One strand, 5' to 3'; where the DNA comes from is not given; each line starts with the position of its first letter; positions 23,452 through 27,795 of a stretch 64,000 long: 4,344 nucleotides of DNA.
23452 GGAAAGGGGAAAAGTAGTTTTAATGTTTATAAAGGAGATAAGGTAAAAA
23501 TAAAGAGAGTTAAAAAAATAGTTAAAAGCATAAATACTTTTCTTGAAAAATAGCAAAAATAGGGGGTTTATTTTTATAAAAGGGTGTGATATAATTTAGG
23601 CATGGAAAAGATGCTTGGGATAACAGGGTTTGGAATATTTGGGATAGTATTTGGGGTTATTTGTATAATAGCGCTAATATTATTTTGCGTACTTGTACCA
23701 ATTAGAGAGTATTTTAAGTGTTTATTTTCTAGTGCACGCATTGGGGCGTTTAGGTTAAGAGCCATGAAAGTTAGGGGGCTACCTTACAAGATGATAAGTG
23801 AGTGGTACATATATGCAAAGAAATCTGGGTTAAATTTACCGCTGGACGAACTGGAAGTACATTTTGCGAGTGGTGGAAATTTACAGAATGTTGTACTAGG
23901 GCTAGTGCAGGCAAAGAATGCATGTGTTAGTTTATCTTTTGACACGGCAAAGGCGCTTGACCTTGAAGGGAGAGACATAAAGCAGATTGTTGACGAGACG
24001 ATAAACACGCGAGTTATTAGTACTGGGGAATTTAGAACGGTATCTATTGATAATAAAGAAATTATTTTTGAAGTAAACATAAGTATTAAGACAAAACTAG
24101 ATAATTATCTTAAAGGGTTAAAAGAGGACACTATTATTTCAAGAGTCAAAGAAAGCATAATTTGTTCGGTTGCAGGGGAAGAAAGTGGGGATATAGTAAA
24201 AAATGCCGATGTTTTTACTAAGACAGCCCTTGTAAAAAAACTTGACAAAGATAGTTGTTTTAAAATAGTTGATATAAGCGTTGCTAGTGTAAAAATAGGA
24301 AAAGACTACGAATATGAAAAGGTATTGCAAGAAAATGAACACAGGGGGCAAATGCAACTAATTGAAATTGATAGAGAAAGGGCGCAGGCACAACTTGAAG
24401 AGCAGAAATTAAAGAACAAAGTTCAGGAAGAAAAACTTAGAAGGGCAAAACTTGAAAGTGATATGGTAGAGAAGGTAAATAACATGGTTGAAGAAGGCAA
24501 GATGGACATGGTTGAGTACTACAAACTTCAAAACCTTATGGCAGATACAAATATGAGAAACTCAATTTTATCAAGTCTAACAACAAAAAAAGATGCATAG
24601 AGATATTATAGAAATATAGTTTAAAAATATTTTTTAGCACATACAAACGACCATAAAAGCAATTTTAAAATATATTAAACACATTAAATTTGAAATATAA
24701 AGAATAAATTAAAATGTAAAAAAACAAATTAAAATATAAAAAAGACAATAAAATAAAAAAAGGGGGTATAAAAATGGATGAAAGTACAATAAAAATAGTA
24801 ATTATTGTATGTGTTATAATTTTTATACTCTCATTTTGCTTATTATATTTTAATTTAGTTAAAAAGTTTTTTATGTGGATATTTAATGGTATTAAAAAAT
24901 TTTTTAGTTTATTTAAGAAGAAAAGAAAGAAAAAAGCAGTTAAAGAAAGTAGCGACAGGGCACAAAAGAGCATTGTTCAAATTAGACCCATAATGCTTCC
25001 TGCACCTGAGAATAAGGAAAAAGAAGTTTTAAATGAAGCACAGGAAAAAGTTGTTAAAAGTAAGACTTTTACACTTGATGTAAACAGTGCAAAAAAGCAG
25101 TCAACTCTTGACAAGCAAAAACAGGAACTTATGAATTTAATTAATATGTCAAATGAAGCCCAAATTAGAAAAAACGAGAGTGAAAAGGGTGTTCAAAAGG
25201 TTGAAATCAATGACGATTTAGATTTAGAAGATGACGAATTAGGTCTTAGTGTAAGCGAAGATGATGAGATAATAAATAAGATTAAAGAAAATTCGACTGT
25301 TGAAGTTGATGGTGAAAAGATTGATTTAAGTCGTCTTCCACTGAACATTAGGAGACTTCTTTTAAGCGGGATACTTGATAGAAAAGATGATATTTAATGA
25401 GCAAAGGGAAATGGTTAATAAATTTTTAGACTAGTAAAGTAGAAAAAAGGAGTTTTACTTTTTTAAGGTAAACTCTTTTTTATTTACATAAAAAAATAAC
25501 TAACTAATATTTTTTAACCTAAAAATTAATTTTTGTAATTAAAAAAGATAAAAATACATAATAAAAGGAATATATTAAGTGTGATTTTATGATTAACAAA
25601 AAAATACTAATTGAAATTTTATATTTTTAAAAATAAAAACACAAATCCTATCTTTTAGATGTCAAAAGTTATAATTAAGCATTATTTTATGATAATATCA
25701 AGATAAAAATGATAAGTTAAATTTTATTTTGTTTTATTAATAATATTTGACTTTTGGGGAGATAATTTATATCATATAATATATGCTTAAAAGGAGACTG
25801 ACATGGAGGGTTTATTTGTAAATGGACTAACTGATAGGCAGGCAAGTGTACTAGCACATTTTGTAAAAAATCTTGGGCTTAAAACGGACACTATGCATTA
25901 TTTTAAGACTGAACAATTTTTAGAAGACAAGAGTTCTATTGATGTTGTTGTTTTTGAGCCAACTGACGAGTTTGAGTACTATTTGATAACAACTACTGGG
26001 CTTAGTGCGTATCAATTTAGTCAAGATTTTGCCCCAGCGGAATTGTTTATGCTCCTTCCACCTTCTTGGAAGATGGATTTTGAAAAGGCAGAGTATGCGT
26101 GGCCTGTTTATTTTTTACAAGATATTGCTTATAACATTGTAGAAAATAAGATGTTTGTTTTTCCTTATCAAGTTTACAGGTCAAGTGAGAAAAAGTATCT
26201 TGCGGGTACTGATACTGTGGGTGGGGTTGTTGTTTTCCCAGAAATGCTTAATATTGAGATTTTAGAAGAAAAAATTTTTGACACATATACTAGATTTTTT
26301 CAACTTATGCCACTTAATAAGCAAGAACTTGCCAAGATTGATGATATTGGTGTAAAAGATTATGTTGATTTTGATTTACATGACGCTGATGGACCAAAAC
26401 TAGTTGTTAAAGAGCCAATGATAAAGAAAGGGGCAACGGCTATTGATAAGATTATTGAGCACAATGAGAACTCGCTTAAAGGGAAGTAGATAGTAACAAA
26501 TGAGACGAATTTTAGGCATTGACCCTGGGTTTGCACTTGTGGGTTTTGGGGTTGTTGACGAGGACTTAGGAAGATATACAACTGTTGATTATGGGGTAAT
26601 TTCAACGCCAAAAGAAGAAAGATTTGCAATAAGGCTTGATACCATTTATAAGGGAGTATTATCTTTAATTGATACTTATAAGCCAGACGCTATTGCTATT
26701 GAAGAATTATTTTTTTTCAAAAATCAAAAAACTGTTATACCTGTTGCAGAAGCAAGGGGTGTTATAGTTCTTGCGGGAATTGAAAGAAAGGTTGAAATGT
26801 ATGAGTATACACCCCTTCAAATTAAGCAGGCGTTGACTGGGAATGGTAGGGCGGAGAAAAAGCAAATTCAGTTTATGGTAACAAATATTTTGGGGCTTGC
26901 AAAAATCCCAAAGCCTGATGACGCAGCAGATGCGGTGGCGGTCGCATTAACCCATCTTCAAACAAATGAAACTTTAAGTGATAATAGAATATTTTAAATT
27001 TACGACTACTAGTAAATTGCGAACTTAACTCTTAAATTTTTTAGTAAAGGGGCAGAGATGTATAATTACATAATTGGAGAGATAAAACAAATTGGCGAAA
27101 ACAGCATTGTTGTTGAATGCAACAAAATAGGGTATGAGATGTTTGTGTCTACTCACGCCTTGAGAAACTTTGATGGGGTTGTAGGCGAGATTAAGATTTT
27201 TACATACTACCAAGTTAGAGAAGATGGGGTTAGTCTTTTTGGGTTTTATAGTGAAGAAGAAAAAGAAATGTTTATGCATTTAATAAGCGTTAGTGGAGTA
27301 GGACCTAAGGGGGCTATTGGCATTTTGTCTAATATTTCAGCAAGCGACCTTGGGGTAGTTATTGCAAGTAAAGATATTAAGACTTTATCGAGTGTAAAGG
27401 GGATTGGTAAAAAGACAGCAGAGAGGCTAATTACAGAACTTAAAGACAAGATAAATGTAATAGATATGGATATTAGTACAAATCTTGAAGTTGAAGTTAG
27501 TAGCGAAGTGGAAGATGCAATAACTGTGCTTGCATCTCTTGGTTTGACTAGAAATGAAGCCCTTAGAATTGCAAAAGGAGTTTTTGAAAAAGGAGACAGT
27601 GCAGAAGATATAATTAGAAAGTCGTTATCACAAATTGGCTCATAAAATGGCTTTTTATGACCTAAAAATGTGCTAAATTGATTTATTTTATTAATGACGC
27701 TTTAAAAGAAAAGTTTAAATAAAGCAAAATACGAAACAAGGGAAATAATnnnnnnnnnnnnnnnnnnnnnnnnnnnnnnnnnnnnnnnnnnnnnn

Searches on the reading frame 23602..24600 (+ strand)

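Call 28: search_protein_families(library=ncbifam, proteins=[window:23602-24600:+], max_evalue=0.00001)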
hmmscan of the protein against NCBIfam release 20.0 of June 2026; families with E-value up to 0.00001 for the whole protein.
window:23602-24600:+ (332 aa): 1 family
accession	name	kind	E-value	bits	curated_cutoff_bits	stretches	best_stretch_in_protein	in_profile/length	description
NF010186.0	PRK13665.1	equivalog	5.9e-64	216.2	393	1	14-329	8-324/328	flotillin-like protein FloA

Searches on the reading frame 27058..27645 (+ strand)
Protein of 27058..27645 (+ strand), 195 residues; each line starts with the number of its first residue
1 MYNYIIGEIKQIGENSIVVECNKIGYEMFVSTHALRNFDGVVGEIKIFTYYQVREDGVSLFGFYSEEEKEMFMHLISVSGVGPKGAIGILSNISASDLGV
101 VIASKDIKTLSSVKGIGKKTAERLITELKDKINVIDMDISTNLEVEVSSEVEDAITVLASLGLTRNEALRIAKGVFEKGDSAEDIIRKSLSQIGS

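Call 7: search_protein_families(library=ncbifam, proteins=[window:27058-27645:+], max_evalue=0.01)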
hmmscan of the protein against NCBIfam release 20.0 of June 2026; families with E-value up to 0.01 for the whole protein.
window:27058-27645:+ (195 aa): 3 families
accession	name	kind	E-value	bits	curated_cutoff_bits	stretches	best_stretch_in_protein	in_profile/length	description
TIGR00084.2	ruvA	equivalog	2.8e-54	183.8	85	1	1-190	1-201/202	Holliday junction branch migration protein RuvA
NF011194.0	PRK14600.1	equivalog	2.1e-27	96.1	180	1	4-193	4-186/188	Holliday junction branch migration protein RuvA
TIGR01448.2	helicase_RecD2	equivalog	0.0035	15.5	500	1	67-135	73-139/713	SF1B family DNA helicase RecD2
